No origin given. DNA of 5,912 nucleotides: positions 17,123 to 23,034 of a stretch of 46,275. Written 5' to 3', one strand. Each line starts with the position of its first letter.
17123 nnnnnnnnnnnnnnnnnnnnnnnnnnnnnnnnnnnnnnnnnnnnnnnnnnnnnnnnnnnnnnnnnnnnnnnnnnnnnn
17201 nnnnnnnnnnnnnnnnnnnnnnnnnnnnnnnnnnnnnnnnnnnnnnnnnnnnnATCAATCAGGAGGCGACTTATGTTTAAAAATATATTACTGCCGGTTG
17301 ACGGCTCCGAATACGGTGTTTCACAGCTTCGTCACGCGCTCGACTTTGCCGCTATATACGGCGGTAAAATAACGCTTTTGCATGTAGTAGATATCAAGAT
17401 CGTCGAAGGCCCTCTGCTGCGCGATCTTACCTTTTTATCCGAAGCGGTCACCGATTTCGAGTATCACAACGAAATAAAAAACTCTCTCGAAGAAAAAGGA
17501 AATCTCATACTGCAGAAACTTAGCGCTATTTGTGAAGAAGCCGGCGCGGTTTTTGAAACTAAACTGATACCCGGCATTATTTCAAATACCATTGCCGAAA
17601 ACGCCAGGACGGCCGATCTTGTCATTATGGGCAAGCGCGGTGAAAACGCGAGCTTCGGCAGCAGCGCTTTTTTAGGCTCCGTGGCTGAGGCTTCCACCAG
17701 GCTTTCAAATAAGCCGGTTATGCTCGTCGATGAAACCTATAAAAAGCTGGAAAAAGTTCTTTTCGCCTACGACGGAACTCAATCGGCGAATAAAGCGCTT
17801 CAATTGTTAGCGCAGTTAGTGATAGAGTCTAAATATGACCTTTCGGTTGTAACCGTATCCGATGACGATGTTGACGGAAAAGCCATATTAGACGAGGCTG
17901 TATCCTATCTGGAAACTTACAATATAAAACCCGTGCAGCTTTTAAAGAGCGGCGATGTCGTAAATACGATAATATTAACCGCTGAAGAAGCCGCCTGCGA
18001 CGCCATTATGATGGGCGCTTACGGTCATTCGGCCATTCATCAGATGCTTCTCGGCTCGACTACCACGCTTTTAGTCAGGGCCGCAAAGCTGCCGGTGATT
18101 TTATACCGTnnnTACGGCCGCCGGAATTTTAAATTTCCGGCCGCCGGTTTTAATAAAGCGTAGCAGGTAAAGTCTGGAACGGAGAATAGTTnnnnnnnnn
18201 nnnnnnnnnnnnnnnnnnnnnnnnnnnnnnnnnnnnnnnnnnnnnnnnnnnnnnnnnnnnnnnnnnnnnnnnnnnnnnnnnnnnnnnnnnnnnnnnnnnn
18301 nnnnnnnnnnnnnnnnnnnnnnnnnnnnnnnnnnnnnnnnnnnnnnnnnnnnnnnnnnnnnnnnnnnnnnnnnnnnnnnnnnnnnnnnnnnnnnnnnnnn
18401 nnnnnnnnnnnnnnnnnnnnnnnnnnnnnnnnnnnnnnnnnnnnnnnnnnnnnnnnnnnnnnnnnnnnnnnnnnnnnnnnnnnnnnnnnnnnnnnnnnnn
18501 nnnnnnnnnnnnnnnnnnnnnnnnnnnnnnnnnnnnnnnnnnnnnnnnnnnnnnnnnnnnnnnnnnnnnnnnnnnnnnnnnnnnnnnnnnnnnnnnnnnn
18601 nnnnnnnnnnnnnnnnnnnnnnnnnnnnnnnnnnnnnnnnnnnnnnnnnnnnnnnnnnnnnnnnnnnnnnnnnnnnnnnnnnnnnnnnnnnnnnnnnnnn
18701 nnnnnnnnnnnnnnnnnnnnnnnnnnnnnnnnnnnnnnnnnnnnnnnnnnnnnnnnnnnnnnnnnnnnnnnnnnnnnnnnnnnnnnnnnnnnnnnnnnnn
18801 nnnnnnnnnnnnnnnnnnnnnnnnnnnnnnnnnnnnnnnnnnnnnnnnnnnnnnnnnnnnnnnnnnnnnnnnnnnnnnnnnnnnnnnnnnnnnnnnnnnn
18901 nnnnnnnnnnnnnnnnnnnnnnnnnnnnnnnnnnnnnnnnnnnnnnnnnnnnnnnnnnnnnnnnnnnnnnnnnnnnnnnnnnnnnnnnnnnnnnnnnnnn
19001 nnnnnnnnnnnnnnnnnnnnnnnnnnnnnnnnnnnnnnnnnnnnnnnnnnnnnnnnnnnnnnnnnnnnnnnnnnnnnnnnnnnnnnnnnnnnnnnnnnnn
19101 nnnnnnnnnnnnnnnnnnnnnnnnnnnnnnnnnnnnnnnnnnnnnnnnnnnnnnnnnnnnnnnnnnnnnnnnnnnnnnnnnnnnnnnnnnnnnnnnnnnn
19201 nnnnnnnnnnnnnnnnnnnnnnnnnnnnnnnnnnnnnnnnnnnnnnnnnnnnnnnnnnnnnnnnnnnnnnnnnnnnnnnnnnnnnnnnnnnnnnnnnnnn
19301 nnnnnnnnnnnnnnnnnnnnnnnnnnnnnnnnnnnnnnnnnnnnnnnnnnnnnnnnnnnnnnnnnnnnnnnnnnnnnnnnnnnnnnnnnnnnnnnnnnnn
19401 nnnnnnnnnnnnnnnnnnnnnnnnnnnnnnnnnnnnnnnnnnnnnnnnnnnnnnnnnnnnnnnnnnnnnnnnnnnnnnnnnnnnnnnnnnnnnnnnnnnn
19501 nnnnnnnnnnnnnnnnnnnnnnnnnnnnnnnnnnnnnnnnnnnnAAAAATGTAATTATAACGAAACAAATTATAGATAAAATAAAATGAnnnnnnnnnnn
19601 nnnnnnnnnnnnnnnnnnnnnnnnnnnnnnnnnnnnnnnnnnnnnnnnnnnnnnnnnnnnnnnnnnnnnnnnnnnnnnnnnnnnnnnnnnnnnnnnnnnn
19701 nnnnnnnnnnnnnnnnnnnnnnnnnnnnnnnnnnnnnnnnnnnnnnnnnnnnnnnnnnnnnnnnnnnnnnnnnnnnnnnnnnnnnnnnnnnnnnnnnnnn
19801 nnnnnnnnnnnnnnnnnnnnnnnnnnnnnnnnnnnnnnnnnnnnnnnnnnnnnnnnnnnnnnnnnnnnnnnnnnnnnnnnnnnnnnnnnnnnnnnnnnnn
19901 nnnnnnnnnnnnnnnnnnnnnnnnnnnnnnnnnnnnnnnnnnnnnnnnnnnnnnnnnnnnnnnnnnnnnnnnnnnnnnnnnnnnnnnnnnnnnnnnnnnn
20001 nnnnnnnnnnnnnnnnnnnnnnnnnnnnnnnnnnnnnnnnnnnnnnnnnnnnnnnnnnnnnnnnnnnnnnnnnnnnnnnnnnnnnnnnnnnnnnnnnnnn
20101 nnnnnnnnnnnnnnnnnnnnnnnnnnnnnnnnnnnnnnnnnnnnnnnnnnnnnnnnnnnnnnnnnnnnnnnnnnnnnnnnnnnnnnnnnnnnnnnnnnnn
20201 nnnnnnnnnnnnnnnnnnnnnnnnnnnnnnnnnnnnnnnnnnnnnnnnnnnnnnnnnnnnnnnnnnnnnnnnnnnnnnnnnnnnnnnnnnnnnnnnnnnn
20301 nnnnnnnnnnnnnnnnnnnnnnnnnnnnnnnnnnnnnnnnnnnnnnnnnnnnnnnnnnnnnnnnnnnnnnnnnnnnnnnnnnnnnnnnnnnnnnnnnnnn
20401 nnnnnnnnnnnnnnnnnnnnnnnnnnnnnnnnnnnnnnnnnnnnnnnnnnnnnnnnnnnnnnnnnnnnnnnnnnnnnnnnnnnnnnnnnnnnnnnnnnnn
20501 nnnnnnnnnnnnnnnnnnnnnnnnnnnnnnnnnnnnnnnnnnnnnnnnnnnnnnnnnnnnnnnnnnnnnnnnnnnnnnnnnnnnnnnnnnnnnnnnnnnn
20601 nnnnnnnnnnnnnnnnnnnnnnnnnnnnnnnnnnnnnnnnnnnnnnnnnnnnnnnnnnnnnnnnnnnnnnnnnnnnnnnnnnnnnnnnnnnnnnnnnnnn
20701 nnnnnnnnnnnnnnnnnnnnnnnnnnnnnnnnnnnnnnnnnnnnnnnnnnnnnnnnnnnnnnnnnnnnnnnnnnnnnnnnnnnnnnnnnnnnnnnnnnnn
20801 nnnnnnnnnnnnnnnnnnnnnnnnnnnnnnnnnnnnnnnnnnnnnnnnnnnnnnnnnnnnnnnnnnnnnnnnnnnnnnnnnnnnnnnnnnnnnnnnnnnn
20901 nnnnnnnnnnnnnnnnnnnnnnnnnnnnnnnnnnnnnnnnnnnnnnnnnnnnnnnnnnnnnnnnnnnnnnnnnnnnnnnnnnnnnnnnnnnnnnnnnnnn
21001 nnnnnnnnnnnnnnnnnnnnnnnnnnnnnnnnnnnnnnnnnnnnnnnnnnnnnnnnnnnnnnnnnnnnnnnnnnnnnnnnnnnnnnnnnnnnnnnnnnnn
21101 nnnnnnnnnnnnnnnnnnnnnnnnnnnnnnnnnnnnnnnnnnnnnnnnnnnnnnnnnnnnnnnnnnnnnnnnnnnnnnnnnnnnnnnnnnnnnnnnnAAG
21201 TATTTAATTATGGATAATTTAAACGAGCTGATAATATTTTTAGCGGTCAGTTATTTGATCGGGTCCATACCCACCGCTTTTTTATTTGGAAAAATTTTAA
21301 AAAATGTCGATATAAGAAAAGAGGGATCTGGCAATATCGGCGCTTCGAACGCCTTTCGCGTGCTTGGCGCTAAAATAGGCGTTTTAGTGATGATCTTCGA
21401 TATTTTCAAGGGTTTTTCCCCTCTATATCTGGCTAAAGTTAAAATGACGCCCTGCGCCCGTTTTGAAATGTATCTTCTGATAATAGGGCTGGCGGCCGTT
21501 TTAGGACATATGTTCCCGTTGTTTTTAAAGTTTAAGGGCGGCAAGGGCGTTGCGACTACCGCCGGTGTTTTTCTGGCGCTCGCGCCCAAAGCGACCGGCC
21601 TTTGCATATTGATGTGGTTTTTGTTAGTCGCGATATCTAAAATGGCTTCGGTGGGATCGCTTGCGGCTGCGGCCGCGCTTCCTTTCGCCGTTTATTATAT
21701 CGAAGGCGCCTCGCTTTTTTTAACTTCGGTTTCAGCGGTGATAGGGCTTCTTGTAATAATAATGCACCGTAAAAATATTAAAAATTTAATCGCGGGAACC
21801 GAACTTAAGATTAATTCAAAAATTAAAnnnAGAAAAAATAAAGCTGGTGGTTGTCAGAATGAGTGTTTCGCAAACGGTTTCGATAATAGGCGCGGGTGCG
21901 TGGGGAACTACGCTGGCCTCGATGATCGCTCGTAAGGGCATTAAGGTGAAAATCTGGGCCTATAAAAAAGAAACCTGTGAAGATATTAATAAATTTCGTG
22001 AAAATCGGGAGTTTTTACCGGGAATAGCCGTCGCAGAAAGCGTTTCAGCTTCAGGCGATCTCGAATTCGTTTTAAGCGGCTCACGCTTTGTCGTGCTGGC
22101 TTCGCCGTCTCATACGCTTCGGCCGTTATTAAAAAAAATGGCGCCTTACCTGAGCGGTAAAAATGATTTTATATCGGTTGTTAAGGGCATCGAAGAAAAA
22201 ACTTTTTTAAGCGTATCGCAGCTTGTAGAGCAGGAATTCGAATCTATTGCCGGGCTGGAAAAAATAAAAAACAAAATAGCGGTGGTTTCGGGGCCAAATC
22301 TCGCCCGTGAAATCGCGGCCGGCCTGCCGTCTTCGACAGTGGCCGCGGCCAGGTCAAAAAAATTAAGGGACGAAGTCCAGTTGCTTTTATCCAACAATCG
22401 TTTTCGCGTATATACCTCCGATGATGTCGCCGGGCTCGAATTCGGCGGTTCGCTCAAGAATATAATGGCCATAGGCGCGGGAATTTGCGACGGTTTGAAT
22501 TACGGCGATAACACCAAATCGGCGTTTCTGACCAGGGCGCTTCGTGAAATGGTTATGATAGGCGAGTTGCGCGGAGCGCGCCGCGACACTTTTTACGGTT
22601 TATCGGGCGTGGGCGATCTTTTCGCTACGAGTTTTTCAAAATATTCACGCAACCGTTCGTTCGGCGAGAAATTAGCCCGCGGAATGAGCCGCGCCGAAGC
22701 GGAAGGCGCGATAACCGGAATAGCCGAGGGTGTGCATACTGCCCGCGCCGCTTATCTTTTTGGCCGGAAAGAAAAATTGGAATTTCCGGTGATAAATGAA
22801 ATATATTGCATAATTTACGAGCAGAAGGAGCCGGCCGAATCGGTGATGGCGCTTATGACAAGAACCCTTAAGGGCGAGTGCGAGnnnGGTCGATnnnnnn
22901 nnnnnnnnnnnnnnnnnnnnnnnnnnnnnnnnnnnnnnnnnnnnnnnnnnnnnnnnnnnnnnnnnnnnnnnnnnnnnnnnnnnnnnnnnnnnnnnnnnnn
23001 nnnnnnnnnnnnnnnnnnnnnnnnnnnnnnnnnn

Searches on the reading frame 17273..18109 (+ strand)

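Call 7: search_protein_families(library=pfam, proteins=[window:17273-18109:+], max_evalue=0.0001)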
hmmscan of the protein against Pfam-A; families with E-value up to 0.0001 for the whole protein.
window:17273-18109:+ (279 aa): 1 family
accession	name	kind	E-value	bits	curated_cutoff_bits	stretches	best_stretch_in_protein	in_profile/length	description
PF00582.32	Usp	-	1.3e-38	133.2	24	2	1-152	1-140/141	Universal stress protein family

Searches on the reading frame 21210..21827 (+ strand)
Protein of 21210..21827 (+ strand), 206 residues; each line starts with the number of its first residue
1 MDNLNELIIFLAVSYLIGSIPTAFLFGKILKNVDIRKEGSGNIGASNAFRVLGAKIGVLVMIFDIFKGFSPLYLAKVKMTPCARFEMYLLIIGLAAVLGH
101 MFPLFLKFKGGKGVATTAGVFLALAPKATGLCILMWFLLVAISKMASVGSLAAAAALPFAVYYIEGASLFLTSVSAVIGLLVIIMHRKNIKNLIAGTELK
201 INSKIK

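Call 7: search_protein_families(library=pfam, proteins=[window:21210-21827:+], max_evalue=0.0001)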
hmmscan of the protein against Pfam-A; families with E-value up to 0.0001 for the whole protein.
window:21210-21827:+ (206 aa): 1 family
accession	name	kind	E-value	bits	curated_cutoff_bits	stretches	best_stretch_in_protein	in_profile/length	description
PF02660.20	G3P_acyltransf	-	1.4e-54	185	24.1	1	13-193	1-164/164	Glycerol-3-phosphate acyltransferase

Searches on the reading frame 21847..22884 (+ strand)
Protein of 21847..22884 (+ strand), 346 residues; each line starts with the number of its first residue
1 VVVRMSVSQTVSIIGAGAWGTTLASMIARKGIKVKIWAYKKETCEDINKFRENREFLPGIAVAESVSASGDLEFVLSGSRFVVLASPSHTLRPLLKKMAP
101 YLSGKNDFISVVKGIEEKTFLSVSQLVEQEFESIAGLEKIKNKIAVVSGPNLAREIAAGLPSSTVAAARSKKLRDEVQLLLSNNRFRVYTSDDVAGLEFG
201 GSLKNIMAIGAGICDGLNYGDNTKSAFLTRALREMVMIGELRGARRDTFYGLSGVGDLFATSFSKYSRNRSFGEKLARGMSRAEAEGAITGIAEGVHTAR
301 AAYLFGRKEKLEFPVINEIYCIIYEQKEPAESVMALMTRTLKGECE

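Call 3: search_protein_families(library=pfam, proteins=[window:21847-22884:+], max_evalue=0.01)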
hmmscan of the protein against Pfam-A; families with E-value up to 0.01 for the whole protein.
window:21847-22884:+ (346 aa): 7 families
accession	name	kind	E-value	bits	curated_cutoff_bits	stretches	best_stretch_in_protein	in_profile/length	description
PF07479.19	NAD_Gly3P_dh_C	-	4.1e-48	163.6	25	1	193-333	1-141/142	NAD-dependent glycerol-3-phosphate dehydrogenase C-terminus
PF01210.29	NAD_Gly3P_dh_N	-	7.2e-43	146.7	23.1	1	11-172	2-156/158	NAD-dependent glycerol-3-phosphate dehydrogenase N-terminus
PF20618.3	GPD_NAD_C_bact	-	2.7e-17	63.5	27.6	1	253-319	1-66/66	Bacterial GPD, NAD-dependent C-terminal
PF03807.23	F420_oxidored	-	4.5e-05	24.4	21.6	1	11-111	2-91/94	NADP oxidoreductase coenzyme F420-dependent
PF02558.23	ApbA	-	5e-05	23.4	22.2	1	12-113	2-101/150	Ketopantoate reductase PanE/ApbA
PF02737.24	3HCDH_N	-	0.0032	17.8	22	1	10-47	1-38/180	3-hydroxyacyl-CoA dehydrogenase, NAD binding domain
PF03446.21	NAD_binding_2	-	0.0054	17.2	21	0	11-51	2-42/161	NAD binding domain of 6-phosphogluconate dehydrogenase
